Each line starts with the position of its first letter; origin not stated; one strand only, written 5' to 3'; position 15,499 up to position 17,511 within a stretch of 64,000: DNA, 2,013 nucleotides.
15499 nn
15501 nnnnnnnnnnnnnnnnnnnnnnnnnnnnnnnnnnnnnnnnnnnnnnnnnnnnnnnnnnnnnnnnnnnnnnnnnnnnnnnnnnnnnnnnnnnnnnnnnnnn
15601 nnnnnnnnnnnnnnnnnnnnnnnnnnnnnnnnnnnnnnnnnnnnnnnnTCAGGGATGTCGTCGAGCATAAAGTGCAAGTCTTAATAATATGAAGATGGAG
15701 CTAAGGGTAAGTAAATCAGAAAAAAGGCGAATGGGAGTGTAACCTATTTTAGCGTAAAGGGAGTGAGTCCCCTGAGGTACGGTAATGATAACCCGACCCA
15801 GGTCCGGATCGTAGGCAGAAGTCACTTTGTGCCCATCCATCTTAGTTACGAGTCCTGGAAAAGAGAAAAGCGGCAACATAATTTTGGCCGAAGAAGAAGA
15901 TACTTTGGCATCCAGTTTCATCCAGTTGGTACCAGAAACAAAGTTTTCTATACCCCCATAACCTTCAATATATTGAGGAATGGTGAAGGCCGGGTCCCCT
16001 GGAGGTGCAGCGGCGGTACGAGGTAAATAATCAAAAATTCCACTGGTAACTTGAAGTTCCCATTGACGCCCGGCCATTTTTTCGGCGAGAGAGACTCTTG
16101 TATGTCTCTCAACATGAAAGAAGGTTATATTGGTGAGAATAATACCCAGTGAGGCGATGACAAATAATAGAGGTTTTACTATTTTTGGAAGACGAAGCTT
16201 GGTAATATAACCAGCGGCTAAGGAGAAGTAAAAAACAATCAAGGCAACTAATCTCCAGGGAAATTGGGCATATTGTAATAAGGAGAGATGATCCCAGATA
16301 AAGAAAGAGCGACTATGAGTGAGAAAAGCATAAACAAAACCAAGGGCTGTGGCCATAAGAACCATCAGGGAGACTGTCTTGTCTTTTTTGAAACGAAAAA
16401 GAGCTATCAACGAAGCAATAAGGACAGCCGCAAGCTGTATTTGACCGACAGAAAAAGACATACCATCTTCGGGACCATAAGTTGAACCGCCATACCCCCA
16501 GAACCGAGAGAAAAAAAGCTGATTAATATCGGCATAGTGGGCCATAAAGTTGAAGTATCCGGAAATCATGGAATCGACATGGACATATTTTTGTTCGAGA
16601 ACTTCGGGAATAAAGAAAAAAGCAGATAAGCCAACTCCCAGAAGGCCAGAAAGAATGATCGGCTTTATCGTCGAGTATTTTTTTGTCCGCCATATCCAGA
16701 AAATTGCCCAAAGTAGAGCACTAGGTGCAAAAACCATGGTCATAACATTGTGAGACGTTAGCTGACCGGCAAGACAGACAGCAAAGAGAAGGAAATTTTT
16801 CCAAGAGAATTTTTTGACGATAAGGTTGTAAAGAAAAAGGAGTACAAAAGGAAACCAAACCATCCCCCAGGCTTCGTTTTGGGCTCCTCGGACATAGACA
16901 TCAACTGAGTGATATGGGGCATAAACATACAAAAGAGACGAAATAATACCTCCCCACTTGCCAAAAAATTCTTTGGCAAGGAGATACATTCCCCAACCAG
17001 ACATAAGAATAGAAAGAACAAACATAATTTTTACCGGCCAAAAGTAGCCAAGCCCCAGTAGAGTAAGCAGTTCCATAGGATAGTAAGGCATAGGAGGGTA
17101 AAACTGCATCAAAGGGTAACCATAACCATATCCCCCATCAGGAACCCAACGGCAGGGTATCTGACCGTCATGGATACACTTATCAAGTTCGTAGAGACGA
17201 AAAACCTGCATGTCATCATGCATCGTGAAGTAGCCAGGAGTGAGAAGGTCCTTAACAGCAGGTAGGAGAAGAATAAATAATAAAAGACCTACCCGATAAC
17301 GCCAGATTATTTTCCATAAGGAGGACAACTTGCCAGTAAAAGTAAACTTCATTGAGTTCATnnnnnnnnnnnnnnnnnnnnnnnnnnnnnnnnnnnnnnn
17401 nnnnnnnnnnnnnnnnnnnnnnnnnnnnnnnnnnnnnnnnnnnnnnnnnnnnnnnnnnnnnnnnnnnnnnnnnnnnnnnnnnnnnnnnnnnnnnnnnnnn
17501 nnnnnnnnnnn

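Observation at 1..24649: Very large cell-envelope glycosylation island with ~8 GT-C-like membrane transferases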

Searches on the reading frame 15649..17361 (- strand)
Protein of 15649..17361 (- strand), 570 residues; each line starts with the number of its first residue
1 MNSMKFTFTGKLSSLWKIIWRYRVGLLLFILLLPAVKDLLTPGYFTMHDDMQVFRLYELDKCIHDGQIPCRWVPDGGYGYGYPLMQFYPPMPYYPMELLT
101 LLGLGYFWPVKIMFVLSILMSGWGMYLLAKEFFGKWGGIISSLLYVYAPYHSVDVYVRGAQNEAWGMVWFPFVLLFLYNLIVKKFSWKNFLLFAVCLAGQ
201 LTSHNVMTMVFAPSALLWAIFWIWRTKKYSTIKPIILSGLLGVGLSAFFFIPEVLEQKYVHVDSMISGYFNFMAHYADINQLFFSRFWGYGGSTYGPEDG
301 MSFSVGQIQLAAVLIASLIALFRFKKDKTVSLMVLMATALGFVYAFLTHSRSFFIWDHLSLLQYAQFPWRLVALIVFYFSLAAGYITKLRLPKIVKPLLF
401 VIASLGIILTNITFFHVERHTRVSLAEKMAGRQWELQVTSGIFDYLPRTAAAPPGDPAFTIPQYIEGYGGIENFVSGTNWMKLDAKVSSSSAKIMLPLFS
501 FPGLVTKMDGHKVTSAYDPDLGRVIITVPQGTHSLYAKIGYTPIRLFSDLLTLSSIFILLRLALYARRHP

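Call 4: search_protein_families(library=pfam, proteins=[window:15649-17361:-], max_evalue=0.01)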
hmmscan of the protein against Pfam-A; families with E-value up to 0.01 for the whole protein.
window:15649-17361:- (570 aa): 1 family
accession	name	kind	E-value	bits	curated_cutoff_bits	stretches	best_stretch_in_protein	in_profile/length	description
PF13231.12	PMT_2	-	5.8e-08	33.5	26.1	1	89-239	3-147/160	Dolichyl-phosphate-mannose-protein mannosyltransferase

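Call 7: search_protein_families(library=ncbifam, proteins=[window:15649-17361:-], max_evalue=0.1)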
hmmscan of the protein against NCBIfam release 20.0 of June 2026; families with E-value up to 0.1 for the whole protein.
window:15649-17361:- (570 aa): 0 families
